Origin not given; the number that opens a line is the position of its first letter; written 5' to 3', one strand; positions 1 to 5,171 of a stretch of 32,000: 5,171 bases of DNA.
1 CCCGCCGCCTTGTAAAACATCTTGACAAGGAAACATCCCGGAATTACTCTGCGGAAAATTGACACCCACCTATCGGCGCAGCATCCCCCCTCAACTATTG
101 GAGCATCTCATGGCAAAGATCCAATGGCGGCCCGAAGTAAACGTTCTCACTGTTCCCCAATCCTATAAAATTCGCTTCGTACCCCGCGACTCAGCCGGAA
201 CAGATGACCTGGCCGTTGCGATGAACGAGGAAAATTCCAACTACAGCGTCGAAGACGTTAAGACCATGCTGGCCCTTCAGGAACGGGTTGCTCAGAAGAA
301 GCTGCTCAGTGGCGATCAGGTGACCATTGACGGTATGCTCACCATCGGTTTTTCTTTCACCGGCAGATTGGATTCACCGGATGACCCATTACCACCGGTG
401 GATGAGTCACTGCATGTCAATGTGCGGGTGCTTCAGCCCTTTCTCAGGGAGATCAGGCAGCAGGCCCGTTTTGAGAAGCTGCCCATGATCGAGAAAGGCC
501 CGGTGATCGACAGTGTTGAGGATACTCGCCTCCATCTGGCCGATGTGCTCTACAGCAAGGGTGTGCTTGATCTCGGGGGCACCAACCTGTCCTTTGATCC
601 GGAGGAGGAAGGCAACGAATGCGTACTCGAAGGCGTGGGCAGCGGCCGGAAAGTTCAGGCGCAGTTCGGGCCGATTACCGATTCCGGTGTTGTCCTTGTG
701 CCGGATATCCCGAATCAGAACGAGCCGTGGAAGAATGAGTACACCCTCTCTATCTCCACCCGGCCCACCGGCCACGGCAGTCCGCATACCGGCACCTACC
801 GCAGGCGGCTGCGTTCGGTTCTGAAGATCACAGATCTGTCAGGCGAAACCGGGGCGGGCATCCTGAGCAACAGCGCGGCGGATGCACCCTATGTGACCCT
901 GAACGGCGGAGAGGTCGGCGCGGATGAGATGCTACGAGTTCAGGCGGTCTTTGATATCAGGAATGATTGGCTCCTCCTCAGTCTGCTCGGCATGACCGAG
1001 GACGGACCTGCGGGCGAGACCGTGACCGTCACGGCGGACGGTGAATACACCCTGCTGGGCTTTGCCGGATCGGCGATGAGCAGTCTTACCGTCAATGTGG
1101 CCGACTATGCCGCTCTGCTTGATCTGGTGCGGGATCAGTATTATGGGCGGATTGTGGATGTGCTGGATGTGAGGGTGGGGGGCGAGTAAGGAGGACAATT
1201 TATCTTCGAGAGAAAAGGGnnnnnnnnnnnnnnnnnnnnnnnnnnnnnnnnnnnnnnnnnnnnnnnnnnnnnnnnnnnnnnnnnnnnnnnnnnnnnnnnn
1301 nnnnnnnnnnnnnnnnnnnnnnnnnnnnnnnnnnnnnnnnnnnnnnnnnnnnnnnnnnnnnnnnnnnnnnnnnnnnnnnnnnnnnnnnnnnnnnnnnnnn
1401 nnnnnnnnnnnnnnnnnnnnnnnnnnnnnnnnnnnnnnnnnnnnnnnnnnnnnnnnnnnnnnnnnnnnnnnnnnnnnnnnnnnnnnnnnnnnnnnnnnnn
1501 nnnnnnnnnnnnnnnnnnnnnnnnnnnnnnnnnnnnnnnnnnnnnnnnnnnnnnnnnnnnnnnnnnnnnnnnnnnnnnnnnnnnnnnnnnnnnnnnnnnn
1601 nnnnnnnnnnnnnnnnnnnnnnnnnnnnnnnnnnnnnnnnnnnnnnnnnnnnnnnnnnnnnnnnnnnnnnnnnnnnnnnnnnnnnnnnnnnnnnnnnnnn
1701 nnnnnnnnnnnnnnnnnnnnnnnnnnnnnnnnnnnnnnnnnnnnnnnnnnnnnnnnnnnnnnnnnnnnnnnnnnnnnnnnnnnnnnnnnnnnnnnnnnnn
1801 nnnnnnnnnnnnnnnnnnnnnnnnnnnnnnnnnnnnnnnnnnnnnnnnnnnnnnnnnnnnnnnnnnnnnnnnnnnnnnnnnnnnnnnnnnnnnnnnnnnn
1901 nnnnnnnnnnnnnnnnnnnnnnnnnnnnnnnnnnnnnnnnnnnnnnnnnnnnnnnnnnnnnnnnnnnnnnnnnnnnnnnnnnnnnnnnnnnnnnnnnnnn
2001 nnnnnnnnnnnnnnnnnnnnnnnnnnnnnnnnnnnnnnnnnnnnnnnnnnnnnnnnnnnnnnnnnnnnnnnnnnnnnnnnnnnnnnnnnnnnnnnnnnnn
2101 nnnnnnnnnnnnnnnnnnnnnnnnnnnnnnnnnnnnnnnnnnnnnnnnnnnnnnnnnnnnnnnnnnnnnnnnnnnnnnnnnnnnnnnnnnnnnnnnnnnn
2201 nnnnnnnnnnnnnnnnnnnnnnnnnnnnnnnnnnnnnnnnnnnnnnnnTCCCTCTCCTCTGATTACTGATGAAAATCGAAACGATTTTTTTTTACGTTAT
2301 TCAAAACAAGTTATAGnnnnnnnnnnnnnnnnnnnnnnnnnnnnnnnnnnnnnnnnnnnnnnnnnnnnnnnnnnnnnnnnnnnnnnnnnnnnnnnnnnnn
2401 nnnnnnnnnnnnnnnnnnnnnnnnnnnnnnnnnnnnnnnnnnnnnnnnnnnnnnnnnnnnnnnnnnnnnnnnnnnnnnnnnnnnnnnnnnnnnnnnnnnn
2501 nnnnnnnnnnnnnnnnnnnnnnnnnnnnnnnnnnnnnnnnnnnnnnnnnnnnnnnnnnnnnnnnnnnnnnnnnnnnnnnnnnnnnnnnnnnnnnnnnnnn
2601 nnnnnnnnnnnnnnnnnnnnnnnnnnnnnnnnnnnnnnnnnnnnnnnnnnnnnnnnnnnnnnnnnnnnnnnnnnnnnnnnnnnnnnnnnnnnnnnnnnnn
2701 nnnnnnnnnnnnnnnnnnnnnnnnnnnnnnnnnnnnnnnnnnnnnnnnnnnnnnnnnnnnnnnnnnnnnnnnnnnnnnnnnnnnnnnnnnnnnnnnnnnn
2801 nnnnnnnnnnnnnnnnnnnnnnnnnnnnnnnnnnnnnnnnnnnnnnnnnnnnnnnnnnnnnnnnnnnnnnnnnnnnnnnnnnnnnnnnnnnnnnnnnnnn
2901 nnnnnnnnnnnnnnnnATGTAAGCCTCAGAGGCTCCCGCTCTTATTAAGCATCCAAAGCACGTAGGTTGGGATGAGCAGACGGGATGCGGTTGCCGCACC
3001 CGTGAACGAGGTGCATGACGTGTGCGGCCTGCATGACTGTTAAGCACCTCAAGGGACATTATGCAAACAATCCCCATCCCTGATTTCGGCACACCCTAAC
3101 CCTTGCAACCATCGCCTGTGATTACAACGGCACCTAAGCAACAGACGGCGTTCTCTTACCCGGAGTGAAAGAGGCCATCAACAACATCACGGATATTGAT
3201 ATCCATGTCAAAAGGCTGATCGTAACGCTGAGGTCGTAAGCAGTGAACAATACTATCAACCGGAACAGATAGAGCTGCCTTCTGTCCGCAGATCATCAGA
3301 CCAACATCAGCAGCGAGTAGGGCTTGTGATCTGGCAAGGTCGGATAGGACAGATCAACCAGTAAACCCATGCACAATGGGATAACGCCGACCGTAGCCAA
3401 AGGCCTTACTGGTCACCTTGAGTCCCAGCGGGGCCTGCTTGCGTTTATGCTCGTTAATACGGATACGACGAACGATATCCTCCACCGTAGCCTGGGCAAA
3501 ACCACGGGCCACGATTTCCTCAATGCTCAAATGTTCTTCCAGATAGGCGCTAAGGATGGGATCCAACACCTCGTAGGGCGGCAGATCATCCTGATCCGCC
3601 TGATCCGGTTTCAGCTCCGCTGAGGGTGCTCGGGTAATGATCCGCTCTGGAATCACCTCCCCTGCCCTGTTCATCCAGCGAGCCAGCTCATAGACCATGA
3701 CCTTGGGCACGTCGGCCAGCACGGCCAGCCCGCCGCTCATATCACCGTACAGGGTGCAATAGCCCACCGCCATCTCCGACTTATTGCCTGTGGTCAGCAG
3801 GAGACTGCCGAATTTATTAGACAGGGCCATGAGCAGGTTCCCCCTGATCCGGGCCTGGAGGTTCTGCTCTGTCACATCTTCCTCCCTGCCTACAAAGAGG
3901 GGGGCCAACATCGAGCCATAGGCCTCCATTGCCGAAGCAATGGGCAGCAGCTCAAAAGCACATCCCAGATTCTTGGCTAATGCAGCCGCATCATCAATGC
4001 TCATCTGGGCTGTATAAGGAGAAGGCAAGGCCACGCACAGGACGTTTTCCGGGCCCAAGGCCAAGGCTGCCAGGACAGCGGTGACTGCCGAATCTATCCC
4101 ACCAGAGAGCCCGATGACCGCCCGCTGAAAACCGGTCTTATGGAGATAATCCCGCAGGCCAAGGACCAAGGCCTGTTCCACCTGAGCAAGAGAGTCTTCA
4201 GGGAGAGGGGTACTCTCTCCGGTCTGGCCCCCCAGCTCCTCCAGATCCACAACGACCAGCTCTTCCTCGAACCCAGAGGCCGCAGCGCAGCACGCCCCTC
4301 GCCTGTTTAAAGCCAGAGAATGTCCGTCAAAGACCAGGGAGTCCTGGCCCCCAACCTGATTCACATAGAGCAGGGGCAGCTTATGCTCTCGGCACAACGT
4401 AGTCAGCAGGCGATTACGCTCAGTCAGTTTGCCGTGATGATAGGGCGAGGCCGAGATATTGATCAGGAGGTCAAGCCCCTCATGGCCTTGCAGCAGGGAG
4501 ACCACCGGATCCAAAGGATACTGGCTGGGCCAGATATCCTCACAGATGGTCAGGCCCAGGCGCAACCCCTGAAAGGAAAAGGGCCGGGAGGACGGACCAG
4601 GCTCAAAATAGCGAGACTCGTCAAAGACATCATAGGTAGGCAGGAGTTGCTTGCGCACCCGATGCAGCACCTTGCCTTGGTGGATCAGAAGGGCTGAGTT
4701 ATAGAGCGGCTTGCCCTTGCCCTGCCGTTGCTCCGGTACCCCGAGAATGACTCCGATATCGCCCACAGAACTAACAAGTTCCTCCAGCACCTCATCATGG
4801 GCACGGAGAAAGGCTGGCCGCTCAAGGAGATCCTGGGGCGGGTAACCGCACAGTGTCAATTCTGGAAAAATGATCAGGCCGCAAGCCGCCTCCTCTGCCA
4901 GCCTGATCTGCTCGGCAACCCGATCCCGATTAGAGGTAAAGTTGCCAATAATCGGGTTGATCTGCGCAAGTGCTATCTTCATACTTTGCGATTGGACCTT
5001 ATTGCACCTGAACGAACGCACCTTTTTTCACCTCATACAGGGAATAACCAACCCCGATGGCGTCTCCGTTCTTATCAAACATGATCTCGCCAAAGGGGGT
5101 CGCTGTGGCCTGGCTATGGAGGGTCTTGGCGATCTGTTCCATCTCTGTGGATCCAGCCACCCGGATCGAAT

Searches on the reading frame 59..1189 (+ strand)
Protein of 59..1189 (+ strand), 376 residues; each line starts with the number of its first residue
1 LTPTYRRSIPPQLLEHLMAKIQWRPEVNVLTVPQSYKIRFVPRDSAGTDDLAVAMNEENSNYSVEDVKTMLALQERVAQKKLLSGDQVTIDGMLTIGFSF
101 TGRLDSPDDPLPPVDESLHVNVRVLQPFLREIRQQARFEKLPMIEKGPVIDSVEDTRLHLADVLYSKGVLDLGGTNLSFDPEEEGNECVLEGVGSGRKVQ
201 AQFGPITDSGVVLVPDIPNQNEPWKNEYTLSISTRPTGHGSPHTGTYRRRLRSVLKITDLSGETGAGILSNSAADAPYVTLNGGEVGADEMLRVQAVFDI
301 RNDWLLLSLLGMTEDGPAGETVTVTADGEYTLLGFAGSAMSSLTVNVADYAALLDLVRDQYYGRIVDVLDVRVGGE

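Call 8: search_protein_families(library=pfam, proteins=[window:59-1189:+], max_evalue=0.001)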
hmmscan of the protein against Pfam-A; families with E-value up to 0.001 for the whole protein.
window:59-1189:+ (376 aa): 1 family
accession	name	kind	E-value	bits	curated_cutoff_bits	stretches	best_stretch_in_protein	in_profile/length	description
PF14848.11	HU-DNA_bdg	-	1.2e-05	25.7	30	1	28-124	9-106/124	DNA-binding domain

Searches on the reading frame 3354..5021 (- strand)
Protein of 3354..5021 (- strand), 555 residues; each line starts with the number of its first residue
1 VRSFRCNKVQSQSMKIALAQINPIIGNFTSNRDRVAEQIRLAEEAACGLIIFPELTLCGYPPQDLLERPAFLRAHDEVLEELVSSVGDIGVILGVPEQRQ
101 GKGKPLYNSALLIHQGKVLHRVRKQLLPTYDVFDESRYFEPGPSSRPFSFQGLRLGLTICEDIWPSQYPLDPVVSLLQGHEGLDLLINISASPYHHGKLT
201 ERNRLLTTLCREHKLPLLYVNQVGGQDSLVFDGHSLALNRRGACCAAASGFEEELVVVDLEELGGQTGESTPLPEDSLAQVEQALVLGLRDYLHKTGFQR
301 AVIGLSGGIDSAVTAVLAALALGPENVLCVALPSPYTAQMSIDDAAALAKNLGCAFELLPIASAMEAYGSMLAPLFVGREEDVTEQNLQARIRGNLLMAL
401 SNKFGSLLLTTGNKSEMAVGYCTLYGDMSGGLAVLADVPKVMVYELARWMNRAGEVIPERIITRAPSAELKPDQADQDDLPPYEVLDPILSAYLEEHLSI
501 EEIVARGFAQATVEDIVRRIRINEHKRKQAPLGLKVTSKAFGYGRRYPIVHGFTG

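Call 8: search_protein_families(library=pfam, proteins=[window:3354-5021:-], max_evalue=0.001)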
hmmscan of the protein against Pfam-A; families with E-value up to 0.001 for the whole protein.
window:3354-5021:- (555 aa): 2 families
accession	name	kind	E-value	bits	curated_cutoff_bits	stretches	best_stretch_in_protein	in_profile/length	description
PF02540.23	NAD_synthase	-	6.8e-75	251.8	21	1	283-530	3-242/242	NAD synthase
PF00795.27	CN_hydrolase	-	2.1e-24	86.7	23.2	1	15-261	1-247/256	Carbon-nitrogen hydrolase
